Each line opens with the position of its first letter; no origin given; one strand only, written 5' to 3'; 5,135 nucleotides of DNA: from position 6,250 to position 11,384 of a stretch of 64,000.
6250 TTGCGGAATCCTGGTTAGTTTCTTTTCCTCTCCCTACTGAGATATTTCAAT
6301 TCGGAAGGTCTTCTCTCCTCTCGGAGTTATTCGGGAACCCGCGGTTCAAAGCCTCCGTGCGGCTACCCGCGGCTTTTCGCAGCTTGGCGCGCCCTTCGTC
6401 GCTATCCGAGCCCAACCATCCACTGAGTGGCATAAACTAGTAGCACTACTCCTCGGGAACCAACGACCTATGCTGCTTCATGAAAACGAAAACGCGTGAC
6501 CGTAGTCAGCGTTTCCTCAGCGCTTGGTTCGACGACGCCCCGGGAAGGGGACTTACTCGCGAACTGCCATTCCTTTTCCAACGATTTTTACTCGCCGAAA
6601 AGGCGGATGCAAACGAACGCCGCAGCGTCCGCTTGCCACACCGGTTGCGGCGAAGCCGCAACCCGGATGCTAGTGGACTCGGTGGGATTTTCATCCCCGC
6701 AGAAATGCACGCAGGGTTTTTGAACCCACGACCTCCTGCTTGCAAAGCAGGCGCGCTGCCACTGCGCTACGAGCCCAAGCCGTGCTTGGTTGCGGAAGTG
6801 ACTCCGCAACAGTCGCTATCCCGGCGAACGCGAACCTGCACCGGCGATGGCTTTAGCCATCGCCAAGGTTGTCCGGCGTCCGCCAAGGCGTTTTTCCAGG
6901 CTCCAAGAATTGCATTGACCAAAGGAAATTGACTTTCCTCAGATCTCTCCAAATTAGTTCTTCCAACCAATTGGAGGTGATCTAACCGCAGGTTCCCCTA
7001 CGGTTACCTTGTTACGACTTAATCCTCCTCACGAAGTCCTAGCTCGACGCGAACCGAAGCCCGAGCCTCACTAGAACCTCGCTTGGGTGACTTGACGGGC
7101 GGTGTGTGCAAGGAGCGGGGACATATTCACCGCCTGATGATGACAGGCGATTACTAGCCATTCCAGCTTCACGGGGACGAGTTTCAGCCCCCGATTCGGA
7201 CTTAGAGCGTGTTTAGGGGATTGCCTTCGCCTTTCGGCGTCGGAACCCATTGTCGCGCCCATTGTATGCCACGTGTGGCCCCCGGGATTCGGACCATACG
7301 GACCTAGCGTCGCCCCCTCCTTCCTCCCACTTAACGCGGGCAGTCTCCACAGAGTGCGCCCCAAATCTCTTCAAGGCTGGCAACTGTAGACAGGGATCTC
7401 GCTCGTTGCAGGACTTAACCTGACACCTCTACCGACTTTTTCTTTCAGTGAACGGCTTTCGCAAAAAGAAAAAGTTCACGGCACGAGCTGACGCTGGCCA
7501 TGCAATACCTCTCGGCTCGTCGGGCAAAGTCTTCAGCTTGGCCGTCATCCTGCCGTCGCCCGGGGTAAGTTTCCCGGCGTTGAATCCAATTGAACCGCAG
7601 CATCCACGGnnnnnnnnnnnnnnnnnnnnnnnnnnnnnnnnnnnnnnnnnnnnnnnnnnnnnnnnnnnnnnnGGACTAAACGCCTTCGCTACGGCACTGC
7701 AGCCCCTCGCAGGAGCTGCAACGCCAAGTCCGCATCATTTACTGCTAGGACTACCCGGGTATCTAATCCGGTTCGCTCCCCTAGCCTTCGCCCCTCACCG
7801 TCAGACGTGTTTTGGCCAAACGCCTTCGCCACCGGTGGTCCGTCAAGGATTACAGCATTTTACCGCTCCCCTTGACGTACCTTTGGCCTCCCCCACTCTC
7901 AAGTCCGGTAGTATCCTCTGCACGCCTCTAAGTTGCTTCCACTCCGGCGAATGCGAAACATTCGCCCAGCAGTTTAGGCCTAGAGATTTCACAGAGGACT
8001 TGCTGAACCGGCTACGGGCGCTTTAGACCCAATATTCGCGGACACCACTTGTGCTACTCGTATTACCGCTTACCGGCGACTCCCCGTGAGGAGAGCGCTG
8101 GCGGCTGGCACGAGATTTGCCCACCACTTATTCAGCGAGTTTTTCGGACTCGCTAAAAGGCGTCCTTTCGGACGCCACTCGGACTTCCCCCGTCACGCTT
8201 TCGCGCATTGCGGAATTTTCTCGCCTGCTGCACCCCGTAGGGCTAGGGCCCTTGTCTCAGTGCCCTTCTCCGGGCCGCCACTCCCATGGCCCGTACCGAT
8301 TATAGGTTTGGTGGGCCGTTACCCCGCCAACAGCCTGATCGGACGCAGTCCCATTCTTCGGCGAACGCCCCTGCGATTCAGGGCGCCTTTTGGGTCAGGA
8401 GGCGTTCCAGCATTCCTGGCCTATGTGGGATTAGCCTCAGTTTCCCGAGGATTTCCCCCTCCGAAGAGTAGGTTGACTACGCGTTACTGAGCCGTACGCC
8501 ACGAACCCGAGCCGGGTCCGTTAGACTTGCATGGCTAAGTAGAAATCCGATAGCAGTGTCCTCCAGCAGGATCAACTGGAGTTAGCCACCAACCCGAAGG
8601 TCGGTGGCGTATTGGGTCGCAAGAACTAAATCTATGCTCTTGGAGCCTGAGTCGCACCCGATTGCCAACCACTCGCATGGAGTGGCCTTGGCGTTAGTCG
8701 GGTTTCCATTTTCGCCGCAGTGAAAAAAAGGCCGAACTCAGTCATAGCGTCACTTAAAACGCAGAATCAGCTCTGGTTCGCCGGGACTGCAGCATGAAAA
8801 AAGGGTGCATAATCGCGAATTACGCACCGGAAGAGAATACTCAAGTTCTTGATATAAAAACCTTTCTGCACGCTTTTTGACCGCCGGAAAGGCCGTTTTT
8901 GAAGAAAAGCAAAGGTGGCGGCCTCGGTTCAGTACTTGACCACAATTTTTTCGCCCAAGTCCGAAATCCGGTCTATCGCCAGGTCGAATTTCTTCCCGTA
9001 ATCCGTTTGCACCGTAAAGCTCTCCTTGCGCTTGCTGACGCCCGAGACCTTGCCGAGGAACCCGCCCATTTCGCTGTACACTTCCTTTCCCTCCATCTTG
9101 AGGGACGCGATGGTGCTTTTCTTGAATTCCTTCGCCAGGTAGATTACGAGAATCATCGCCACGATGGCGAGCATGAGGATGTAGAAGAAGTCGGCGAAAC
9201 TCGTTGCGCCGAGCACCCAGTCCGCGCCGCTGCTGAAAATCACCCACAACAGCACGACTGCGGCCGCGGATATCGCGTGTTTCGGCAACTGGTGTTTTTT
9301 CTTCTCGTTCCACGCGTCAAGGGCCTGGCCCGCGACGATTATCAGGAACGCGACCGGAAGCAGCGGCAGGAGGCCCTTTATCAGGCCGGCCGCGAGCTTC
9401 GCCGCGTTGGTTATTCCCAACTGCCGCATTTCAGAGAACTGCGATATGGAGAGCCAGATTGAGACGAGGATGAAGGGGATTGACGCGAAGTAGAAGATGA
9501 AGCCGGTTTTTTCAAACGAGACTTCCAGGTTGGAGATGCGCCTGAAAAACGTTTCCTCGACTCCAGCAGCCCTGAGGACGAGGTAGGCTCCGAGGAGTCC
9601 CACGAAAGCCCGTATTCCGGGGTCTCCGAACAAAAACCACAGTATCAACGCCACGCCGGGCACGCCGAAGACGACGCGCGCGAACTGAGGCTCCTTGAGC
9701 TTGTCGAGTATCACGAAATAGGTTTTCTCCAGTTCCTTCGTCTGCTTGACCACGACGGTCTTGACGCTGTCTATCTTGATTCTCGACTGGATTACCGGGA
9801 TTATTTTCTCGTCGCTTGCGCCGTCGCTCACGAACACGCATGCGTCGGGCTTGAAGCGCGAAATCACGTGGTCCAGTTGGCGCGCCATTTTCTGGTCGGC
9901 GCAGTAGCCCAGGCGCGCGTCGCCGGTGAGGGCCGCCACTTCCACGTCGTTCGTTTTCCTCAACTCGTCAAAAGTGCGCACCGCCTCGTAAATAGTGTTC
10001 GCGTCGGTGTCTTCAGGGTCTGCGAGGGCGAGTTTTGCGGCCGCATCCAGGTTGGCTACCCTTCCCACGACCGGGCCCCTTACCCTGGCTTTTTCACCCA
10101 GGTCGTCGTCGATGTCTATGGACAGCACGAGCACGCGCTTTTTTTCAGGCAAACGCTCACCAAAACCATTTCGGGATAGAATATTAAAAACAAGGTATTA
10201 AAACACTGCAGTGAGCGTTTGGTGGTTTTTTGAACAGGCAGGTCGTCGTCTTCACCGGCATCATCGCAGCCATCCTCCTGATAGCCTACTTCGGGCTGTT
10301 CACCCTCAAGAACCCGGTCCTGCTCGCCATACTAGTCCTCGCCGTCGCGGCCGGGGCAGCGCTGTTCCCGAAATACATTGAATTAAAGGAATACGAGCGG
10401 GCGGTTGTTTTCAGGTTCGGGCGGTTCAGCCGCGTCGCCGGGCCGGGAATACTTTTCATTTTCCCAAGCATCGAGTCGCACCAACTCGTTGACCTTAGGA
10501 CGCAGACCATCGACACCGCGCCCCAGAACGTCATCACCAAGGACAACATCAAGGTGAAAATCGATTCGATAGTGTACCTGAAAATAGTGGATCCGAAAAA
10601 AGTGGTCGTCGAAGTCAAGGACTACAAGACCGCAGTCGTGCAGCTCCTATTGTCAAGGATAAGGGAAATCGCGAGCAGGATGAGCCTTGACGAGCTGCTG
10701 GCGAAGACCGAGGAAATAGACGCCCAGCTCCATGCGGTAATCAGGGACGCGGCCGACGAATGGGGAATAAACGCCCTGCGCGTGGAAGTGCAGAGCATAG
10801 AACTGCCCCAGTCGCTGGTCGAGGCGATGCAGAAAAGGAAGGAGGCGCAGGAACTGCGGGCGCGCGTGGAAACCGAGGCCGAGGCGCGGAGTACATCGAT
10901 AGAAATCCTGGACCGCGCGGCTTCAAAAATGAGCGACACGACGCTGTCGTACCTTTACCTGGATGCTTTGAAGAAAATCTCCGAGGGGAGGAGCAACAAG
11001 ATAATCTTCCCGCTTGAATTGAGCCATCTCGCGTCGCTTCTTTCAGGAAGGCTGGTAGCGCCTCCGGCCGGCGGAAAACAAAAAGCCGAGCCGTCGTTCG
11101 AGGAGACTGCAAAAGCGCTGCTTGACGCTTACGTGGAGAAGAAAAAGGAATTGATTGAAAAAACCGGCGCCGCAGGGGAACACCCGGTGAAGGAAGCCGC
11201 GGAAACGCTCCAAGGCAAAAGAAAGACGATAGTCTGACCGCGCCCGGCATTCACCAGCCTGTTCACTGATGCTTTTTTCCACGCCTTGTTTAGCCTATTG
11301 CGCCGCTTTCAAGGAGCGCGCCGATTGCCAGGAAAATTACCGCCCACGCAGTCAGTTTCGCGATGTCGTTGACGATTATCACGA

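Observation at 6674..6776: tRNA-Ala(UGC) in the 16S-23S spacer carries an intron in the T-loop rather than at the canonical 37/38 site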

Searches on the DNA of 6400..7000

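Call 5: search_rna_families(source=window, start=6452, end=6971, threshold=evalue, max_evalue=10, show_alignments=3)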
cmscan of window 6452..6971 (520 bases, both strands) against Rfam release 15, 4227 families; matches with E-value up to 10: 8.
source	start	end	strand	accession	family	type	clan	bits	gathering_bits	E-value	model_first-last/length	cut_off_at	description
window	6704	6776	-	RF00005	tRNA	Gene; tRNA;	CL00001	39.2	29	7.4e-07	1-71/71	no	tRNA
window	6817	6889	-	RF04201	MIR7510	Gene; miRNA;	-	15.4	93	4.6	1-79/79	no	MIR7510 microRNA precursor family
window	6626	6663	-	RF02950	D12-methyl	Gene; sRNA;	-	15.2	57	3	1-64/64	no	D12-methyl RNA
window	6606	6639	-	RF00729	mir-278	Gene; miRNA;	-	13.8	55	3.2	1-75/75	no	mir-278 microRNA precursor family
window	6563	6707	-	RF02690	BTH_s1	Gene; sRNA;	-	12.5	74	1.4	1-205/205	no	Burkholderia sRNA 1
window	6593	6662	-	RF02246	Six3os1_1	Gene; lncRNA;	-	12.4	50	2.9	1-87/87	no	Six3os1 conserved region 1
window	6667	6810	-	RF01508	BYDV_5_UTR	Cis-reg;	-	11.7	75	4.1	1-149/149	no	Barley yellow dwarf virus 5'UTR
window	6611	6656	-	RF01390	isrG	Gene; sRNA;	-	9.5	100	3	1-279/279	no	isrG Hfq binding RNA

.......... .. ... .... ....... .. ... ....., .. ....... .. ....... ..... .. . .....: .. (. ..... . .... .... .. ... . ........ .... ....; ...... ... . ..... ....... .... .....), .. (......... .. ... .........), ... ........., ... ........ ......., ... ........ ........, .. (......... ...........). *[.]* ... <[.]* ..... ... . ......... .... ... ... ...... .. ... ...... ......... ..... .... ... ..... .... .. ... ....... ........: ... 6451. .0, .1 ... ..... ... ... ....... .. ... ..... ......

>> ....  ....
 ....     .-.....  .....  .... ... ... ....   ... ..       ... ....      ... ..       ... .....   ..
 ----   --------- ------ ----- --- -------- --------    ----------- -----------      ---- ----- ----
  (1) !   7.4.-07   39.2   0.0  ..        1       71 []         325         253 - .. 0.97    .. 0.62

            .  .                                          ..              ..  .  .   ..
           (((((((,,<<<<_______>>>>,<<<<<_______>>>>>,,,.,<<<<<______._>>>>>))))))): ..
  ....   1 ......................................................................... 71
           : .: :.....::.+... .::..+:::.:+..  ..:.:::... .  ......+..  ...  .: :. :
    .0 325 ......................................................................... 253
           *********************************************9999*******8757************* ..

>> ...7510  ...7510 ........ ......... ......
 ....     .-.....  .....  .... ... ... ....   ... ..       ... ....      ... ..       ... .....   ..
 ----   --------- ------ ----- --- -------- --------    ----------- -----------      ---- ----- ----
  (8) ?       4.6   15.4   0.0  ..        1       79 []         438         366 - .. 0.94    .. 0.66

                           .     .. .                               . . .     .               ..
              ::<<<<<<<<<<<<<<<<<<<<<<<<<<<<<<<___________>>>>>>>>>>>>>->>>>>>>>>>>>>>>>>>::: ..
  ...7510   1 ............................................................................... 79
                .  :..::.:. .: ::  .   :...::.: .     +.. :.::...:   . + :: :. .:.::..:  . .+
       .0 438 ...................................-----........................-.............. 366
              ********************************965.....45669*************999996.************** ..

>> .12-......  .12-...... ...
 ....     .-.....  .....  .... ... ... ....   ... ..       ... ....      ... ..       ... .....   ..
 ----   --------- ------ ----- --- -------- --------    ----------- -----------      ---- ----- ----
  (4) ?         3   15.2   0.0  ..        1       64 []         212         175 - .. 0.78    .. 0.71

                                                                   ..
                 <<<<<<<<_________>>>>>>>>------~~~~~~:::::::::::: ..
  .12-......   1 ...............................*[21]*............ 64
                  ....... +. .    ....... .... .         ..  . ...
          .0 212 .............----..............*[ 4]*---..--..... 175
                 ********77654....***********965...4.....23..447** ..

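Call 58: search_with_rna_model(model_id=R1, source=window, start=6400, end=7000, filters=off, max_evalue=10, show_alignments=3)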
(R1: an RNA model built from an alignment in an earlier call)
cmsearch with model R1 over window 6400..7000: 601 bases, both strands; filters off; matches with E-value up to 10: 14.
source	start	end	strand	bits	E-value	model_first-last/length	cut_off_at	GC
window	6706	6776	-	64.1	2.9e-18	1-72/72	no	0.63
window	6735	6751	+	4.8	0.5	26-42/72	no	0.59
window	6714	6728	+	4.1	0.79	1-72/72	no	0.47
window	6843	6865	+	3.8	1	1-72/72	no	0.61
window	6789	6811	+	2.9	1.8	1-72/72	no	0.57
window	6542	6580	+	2.8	1.9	1-72/72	no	0.54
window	6625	6671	+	2.5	2.4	1-72/72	no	0.7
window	6683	6697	-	2.4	2.5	1-72/72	no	0.47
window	6642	6663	-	2.3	2.7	1-72/72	no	0.73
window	6831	6903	-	2.2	2.9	1-72/72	no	0.63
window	6941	6984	+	1.9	3.6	1-72/72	no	0.39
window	6613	6631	-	1.8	3.7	1-72/72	no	0.74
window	6972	6998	-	0.7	7.9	1-72/72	no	0.59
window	6456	6530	-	0.6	8.4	1-72/72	no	0.52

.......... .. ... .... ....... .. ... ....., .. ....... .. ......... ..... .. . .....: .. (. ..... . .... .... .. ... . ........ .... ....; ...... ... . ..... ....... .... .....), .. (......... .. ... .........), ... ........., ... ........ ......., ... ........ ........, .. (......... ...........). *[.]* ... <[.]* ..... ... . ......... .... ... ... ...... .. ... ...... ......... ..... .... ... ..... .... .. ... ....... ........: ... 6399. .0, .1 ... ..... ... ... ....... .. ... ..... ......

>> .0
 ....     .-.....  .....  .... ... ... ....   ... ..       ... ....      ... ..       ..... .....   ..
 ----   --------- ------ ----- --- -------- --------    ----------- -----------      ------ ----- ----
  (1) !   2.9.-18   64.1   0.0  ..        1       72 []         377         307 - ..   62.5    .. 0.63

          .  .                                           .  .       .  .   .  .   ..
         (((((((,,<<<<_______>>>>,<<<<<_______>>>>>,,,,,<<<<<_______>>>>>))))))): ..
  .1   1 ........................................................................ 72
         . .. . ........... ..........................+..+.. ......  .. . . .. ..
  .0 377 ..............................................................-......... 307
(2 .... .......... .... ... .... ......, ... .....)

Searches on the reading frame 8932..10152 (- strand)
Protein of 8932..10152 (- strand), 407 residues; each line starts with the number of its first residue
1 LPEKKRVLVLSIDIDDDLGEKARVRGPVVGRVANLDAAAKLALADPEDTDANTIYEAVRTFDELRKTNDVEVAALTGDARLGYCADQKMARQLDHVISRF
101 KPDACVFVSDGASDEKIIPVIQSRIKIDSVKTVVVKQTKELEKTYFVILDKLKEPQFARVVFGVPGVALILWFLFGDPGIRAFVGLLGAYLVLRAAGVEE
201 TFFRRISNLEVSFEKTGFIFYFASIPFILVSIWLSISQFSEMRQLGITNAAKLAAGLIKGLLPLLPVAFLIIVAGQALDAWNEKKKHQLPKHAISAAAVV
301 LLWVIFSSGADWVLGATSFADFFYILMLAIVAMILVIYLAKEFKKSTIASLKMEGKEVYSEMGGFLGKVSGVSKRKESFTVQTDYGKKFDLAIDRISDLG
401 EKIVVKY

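Call 37: search_protein_families(library=pfam, proteins=[window:8932-10152:-], max_evalue=0.001)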
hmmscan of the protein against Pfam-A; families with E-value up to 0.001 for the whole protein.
window:8932-10152:- (407 aa): 2 families
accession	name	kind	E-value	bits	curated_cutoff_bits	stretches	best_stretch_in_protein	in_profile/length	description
PF04123.18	DUF373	-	1.9e-83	281.2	28.3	1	6-332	1-329/335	Domain of unknown function (DUF373)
PF19433.5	NDNF_C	-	0.0006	19.7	26.5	1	57-150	59-151/175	Neuron-derived Neurotrophic Factor C-terminal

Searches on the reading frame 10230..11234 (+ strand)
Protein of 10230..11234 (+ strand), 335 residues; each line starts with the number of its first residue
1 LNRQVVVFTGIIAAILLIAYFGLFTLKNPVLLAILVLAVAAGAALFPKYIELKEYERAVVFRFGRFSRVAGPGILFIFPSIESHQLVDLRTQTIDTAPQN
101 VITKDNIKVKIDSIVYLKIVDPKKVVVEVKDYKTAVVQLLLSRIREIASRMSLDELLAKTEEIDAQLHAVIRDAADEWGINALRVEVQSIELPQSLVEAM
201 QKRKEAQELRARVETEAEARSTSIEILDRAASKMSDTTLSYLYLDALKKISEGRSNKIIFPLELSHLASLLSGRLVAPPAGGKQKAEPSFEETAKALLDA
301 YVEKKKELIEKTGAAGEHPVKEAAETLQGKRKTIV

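Call 37: search_protein_families(library=pfam, proteins=[window:10230-11234:+], max_evalue=0.001)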
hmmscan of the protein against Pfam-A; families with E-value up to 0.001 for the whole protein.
window:10230-11234:+ (335 aa): 2 families
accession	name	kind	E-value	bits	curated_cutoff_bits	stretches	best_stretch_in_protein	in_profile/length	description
PF01145.31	Band_7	-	7.3e-42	143.8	23.6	1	52-218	3-173/176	SPFH domain / Band 7 family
PF13421.11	Band_7_1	-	3.4e-05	24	24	1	108-205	100-208/211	SPFH domain-Band 7 family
